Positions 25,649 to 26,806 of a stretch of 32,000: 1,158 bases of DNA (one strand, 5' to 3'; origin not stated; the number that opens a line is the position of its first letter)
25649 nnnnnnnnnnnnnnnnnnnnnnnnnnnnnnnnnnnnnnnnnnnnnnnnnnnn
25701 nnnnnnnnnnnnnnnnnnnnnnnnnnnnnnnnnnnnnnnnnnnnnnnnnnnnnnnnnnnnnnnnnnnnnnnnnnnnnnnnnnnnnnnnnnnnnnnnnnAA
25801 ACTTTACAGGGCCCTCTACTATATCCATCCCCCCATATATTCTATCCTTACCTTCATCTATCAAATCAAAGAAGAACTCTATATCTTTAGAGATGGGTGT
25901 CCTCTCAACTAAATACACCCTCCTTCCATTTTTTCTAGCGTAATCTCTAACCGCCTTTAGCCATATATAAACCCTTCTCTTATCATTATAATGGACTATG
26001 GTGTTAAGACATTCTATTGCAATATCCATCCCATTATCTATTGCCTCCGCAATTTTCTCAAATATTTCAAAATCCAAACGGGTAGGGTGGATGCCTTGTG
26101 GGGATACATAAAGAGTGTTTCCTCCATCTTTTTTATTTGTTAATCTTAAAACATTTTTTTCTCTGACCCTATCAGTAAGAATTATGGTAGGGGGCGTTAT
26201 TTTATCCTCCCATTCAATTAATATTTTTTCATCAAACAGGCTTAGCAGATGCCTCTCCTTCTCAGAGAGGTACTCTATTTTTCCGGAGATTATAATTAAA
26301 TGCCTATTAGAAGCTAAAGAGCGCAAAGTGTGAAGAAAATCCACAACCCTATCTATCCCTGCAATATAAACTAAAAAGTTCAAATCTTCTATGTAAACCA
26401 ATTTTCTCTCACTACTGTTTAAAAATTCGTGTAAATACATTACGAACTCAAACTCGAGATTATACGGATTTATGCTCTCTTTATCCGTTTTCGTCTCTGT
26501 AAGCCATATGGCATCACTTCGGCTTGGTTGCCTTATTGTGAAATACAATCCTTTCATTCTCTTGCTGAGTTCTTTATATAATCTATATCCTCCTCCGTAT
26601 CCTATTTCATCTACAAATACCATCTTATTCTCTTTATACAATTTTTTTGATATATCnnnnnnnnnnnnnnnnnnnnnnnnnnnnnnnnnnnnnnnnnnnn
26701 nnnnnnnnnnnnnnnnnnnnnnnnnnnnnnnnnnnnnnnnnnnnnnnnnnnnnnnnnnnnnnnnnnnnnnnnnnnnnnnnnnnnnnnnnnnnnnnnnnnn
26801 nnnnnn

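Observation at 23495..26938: STAND-type NTPase whose P-loop domain is split by about 270 aa made of two DUF835-like modules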

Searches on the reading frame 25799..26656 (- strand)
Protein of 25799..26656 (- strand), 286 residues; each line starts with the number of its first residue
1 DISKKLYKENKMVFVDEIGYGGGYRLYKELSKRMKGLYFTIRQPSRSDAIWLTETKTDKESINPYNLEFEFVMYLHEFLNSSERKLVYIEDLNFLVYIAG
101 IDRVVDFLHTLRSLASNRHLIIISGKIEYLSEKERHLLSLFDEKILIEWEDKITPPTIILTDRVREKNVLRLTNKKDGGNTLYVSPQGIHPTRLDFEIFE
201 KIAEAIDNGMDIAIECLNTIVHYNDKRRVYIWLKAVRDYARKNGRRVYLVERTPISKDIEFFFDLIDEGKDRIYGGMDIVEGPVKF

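Call 11: find_homologous_proteins(query=window:25799-26656:-, max_evalue=0.01)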
Query seq(286 aa) (286 aa): 1 proteins with E <= 0.01 among 613 candidates.
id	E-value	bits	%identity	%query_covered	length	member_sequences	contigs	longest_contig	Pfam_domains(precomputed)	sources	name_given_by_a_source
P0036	3.8e-118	412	72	88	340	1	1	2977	PF05763.19,PF13401.13,PF13191.13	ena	-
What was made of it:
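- Tried and rejected: The second word-indexed homologue search, with the insert as query, returned a single protein (call 11).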

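Call 23: search_protein_representatives(alignment_id=A2)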
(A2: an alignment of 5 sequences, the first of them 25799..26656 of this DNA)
Query: 5 sequences, 289 profile positions. Proteins with E-value up to 0.001 (for the whole library): 280; up to 1e-10: 54; up to 1e-30: 12. The best 150 are listed.
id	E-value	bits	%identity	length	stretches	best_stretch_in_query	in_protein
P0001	7.8e-149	511.1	-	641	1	1-289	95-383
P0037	3.1e-131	453.3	-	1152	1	1-289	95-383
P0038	1.9e-90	319.4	-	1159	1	1-289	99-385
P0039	1.1e-87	310.4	-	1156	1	1-289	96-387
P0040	8.8e-81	287.7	-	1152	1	1-289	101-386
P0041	1.7e-71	257.3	-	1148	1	2-275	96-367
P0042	1.8e-55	204.7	-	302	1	1-209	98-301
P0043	2.9e-50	187.5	-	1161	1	2-283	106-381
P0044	5.0e-48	180.2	-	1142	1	2-286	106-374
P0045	2.0e-44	168.4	-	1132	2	1-270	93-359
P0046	4.1e-33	131.3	-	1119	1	43-270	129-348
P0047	6.3e-32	127.4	-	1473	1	6-267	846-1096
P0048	1.7e-30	122.6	-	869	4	50-159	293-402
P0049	1.6e-28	116.2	-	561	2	47-156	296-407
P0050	4.7e-28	114.7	-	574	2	15-146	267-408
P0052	2.2e-27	112.5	-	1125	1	30-271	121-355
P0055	1.7e-26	109.5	-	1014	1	9-271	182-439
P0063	4.2e-22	95.1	-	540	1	22-270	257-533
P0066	4.7e-21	91.7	-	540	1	22-266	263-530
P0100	2.2e-09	53.4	-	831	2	50-146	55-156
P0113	3.8e-08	49.3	-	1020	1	49-145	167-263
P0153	2.2e-06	43.5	-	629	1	51-163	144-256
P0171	7.8e-06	41.7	-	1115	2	191-240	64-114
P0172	8.3e-06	41.7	-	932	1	47-114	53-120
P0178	9.2e-06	41.5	-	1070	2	47-124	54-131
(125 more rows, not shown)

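Call 28: find_related_loci(query=A2, collection=genome_contigs, flank=10000)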
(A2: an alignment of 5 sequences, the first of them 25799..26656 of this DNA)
Query A2 (286 aa) in genome_contigs; peptide patterns used: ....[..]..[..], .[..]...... (x = any residue, [..] = any of these).
79 stretches matched a pattern; 5 encode a relative of the query (tblastn E <= 1e-3); 5 distinct loci.
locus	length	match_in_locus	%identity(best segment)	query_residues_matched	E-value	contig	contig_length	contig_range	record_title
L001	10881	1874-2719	60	2-281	2e-115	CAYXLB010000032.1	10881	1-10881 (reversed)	MAG TPA_asm: uncultured Thermoplasmata archaeon isolate SRP144503_co3_221 genome assembly, contig: NODE_1792_length_1088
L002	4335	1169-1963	46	1-267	2e-74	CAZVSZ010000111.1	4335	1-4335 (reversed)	MAG TPA_asm: uncultured Thermoplasmata archaeon isolate binchicken_co164_13 genome assembly, contig: NODE_11927_length_4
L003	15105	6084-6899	41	1-269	2e-67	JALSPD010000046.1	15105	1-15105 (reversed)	MAG: DHVE2 group archaeon isolate 356-284_metabat2_scaf2bin.027 356-284_scaffold_1938_c1, whole genome shotgun sequence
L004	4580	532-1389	41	1-286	2e-66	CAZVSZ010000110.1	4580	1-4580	MAG TPA_asm: uncultured Thermoplasmata archaeon isolate binchicken_co164_13 genome assembly, contig: NODE_10709_length_4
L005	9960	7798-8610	39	1-268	6e-63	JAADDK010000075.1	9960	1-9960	MAG: Methanobacteriota archaeon isolate L_MaxBin.117 contig-127_8251, whole genome shotgun sequence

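Call 44: search_solved_structures(query=A2, max_evalue=10, show_alignments=2)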
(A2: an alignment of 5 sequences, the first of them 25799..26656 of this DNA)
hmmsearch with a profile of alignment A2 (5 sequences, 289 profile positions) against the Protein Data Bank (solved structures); distinct sequences matched with E-value up to 10: 3.
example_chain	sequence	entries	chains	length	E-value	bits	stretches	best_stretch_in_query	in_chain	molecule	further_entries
8a0j_A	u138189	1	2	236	1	11.8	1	8-61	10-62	Uncharacterized protein TCIL3000_11_11110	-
8fn4_1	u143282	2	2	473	2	10.8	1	125-171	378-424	RNA-editing substrate-binding complex protein 1 (RESC1)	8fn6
8cdp_A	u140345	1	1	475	2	10.8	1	125-171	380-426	Guide_RNA_associated_protein_-_putative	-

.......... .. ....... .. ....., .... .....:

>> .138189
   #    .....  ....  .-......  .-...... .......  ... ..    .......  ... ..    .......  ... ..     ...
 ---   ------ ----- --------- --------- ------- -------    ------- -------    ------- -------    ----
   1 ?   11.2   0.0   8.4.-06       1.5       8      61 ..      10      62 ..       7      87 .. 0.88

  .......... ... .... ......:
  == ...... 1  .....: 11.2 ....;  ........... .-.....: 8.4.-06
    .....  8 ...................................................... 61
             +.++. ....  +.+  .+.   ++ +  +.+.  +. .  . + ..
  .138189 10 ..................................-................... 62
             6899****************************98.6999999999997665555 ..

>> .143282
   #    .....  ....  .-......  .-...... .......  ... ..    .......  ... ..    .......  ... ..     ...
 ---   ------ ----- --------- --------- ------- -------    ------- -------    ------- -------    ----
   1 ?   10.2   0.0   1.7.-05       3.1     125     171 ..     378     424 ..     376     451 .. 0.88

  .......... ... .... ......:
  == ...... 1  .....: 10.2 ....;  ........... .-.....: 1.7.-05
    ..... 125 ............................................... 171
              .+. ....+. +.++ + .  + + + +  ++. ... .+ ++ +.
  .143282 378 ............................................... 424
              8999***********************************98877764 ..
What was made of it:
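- Tried and rejected: The cassette profile against PDB sequences gave nothing (call 44).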

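Call 50: predict_structure(alignment_id=A2)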
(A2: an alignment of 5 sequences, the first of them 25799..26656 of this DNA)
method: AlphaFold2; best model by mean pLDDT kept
length: 286 residues; sequences in the alignment: 5
mean_pLDDT: 77.7   pTM: 0.63
mean pLDDT of the five models: 77.7, 76.2, 76.0, 76.0, 74.2
residues with pLDDT >= 90: 64; 70-90: 157; 50-70: 44; < 50: 21
segments of 3 or more residues with pLDDT < 50: 269-286
pLDDT, mean of each block of 10 residues (from residue 1): 91 84 87 89 70 62 71 87 91 81 89 88 86 82 84 62 85 83 76 71 89 89 79 81 85 67 63 32 28
secondary structure, 60 per line:
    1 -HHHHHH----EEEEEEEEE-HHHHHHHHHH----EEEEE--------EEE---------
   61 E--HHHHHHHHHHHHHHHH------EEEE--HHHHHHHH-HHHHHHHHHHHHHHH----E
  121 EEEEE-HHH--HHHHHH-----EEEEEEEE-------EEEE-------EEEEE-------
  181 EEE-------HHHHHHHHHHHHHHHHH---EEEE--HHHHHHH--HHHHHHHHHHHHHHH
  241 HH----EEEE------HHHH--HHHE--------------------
elements in order: H2-7 E12-20 H22-31 E36-40 E49-51 H64-79 E86-89 H92-99 H101-115 E120-125 H132-137 E143-150 E158-161 E169-173 E181-183 H191-207 E211-214 H217-223 H226-242 E247-250 H257-260
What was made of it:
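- The model of the insert alone (pLDDT 77.7, call 50) gives KaiC tandem chains in 49 of the top 50 Foldseek PDB hits.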

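Call 52: fold_search(model_id=the predicted structure, library=pdb)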
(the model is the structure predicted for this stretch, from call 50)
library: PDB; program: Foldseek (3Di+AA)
matches with E <= 10: 1612; with E <= 0.001: 104
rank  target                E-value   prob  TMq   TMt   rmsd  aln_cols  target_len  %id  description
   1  7s65_B                1.2e-05  1.00  0.36  0.24  14.3       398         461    9  Compressed conformation of nighttime state KaiC (released 2021-09-22)
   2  7s65_A                1.7e-05  1.00  0.37  0.25  14.3       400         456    9  Compressed conformation of nighttime state KaiC (released 2021-09-22)
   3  8zn7_D                2.9e-05  1.00  0.34  0.22  13.3       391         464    8  Crystal Structure of Designed Clock Protein KaiC (released 2025-04-16)
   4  3k09_C                3.4e-05  1.00  0.36  0.22  13.1       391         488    9  Crystal structure of the phosphorylation-site mutant S431D of the KaiC circadian clock protein (released 2010-03-31)
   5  7dy2_J                3.4e-05  1.00  0.33  0.22  14.1       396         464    8  Crystal Structure of Cyanobacterial Circadian Clock Protein KaiC (released 2022-04-27)
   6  7dy2_I                4.1e-05  1.00  0.32  0.21  14.5       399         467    8  Crystal Structure of Cyanobacterial Circadian Clock Protein KaiC (released 2022-04-27)
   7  8jon_A                4.3e-05  1.00  0.36  0.23  14.6       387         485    7  Structure of a synthetic circadian clock protein KaiC mutant of cyanobacteria Synechococcus elongatus PCC 7942 (released 2024-06-12)
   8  7dy2_H                4.6e-05  1.00  0.34  0.22  13.3       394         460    8  Crystal Structure of Cyanobacterial Circadian Clock Protein KaiC (released 2022-04-27)
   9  8zn5_K                5.1e-05  1.00  0.36  0.24  14.0       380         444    9  Crystal Structure of Designed Clock Protein KaiC (released 2025-04-16)
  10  3k0a_C                5.1e-05  1.00  0.37  0.23  14.0       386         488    8  Crystal structure of the phosphorylation-site mutant S431A of the KaiC circadian clock protein (released 2010-03-31)
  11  4yds                  5.7e-05  1.00  0.38  0.47   4.4       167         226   13  FlaH from Sulfolobus acidocaldarius with ATP and Mg-Ion (released 2015-11-11)
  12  7dy2_D                6.1e-05  1.00  0.34  0.23  12.7       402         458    9  Crystal Structure of Cyanobacterial Circadian Clock Protein KaiC (released 2022-04-27)
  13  8zn6_D                6.8e-05  1.00  0.35  0.23  13.2       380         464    8  Crystal Structure of Designed Clock Protein KaiC (released 2025-04-16)
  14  3k0f_C                7.7e-05  1.00  0.34  0.22  14.1       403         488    8  Crystal structure of the phosphorylation-site double mutant T426A/T432A of the KaiC circadian clock protein (released 2010-03-31)
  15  4dug_C                8.1e-05  1.00  0.37  0.23  14.7       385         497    8  Crystal Structure of Circadian Clock Protein KaiC E318A Mutant (released 2012-03-14)
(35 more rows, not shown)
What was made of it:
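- Closest known: KaiC. Same: The fold matches: 49 of the top 50 Foldseek PDB hits are KaiC, aligned over both domains, and the other is FlaH 4yds (call 52).
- The other is FlaH 4yds (167 columns, rmsd 4.4, TMt 0.47) (call 52). The fold matches the ring-forming KaiC and FlaH (call 52).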

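Call 63: find_encoding_contigs(protein=P0045, flank=6000, max_places=3)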
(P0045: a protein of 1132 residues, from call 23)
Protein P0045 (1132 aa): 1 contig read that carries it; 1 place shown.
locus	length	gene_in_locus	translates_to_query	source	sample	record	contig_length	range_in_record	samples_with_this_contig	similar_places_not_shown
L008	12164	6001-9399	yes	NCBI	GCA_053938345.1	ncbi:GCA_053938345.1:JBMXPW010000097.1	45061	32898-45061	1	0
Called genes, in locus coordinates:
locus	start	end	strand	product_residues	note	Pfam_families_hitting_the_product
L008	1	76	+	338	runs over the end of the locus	PF01979:Amidohydro_1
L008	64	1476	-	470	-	PF00149:Metallophos, PF04042:DNA_pol_E_B, PF12850:Metallophos_2 (weak)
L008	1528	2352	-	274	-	PF00288:GHMP_kinases_N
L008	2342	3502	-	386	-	PF02441:Flavoprotein, PF04127:DFP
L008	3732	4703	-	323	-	-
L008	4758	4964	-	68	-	-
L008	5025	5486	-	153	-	PF12682:Flavodoxin_4 (faint), PF12724:Flavodoxin_5 (faint)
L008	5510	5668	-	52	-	PF01361:Tautomerase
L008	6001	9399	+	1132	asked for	PF13191:AAA_16, PF05763:DUF835, PF14938:SNAP (weak), PF13424:TPR_12 (weak), PF13424:TPR_12 (weak), PF17874:TPR_MalT, PF13424:TPR_12, PF17874:TPR_MalT, +14 more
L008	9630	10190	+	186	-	PF10584:Proteasome_A_N, PF00227:Proteasome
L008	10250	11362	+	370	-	PF00180:Iso_dh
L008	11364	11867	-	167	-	-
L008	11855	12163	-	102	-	?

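Call 64: find_encoding_contigs(protein=P0039, flank=5000, max_places=2)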
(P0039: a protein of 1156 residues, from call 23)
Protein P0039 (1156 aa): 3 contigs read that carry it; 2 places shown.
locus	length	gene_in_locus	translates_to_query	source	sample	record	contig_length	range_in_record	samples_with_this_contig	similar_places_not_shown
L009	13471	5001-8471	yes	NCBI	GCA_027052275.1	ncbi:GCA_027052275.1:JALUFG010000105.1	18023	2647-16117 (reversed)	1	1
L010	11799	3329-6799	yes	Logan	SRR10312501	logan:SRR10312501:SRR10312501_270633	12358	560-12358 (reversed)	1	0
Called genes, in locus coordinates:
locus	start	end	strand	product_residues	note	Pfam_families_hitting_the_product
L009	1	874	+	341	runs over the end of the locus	PF13187:Fer4_9 (faint), PF13183:Fer4_8 (weak), PF13237:Fer4_10 (faint), PF17179:Fer4_22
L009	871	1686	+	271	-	PF00175:NAD_binding_1, PF10418:DHODB_Fe-S_bind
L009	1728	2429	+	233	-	PF01058:Oxidored_q6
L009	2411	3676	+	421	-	PF00374:NiFeSe_Hases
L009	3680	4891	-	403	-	PF05221:AdoHcyase, PF00670:AdoHcyase_NAD, PF02826:2-Hacid_dh_C, PF07991:KARI_N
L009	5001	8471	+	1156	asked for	PF01637:ATPase_2, PF13191:AAA_16, PF05763:DUF835, PF13191:AAA_16 (weak), PF13424:TPR_12, PF13424:TPR_12, PF17874:TPR_MalT (weak), PF00515:TPR_1 (weak), +14 more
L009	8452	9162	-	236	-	PF06745:ATPase, PF13481:AAA_25, PF23442:DUF7125 (faint)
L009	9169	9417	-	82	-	-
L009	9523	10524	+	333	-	PF01008:IF-2B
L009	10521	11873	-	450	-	PF02878:PGM_PMM_I, PF02879:PGM_PMM_II, PF02880:PGM_PMM_III, PF00408:PGM_PMM_IV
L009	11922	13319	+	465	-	PF07969:Amidohydro_3, PF01979:Amidohydro_1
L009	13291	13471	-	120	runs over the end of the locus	PF00072:Response_reg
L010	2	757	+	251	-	?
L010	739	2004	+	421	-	PF00374:NiFeSe_Hases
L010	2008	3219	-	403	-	PF05221:AdoHcyase, PF00670:AdoHcyase_NAD, PF02826:2-Hacid_dh_C, PF07991:KARI_N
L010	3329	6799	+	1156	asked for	PF01637:ATPase_2, PF13191:AAA_16, PF05763:DUF835, PF13191:AAA_16 (weak), PF13424:TPR_12, PF13424:TPR_12, PF17874:TPR_MalT (weak), PF00515:TPR_1 (weak), +14 more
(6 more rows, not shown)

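Call 65: find_encoding_contigs(protein=P0041, flank=5000, max_places=2)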
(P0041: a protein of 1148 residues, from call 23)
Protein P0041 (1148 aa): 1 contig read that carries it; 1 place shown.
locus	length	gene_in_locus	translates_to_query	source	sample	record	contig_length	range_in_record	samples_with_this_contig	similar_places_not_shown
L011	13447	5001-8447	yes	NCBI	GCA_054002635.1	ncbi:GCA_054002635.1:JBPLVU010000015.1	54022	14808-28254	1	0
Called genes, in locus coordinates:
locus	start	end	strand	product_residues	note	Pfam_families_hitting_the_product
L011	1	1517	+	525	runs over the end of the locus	-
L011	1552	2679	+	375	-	PF00083:Sugar_tr, PF07690:MFS_1, PF06779:MFS_4, PF12832:MFS_1_like, PF07690:MFS_1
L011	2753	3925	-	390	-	PF05221:AdoHcyase, PF00670:AdoHcyase_NAD, PF02826:2-Hacid_dh_C, PF07991:KARI_N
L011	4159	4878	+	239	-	-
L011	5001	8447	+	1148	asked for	PF13191:AAA_16, PF05763:DUF835, PF13424:TPR_12, PF24885:TPR_NPHP3 (weak), PF13424:TPR_12, PF17874:TPR_MalT, PF00515:TPR_1 (weak), PF13424:TPR_12, +17 more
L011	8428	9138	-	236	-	PF06745:ATPase, PF13481:AAA_25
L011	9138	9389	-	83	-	-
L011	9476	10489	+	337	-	PF01008:IF-2B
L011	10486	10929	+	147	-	PF01590:GAF, PF13185:GAF_2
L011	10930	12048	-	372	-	PF04055:Radical_SAM, PF13186:SPASM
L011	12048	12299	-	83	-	PF02597:ThiS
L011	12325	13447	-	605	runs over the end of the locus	PF02730:AFOR_N, PF01314:AFOR_C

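Call 66: find_encoding_contigs(protein=P0052, flank=5000, max_places=2)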
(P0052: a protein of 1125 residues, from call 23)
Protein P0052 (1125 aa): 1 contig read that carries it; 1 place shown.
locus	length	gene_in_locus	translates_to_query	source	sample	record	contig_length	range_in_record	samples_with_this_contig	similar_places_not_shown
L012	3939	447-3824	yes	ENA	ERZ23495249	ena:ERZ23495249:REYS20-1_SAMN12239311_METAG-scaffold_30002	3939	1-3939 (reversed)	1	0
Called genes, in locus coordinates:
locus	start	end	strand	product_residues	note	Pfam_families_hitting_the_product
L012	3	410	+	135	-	?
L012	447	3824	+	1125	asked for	PF01637:ATPase_2 (weak), PF13191:AAA_16, PF05763:DUF835 (weak), PF13191:AAA_16, PF13424:TPR_12, PF17874:TPR_MalT, PF13424:TPR_12, PF17874:TPR_MalT, +10 more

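Call 67: find_encoding_contigs(protein=P0055, flank=5000, max_places=2)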
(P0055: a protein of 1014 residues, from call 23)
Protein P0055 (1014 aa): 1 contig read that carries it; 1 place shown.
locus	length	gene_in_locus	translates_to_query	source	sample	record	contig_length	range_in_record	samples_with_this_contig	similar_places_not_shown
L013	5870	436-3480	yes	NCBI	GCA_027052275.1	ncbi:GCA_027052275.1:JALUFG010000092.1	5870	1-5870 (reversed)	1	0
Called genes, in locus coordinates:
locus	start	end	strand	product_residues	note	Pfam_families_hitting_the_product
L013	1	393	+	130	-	?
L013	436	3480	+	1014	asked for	PF05763:DUF835, PF14446:Prok-RING_1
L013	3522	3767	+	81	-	PF06857:ACP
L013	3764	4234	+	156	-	-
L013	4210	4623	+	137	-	PF03328:HpcH_HpaI, PF15617:C-C_Bond_Lyase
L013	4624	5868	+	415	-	?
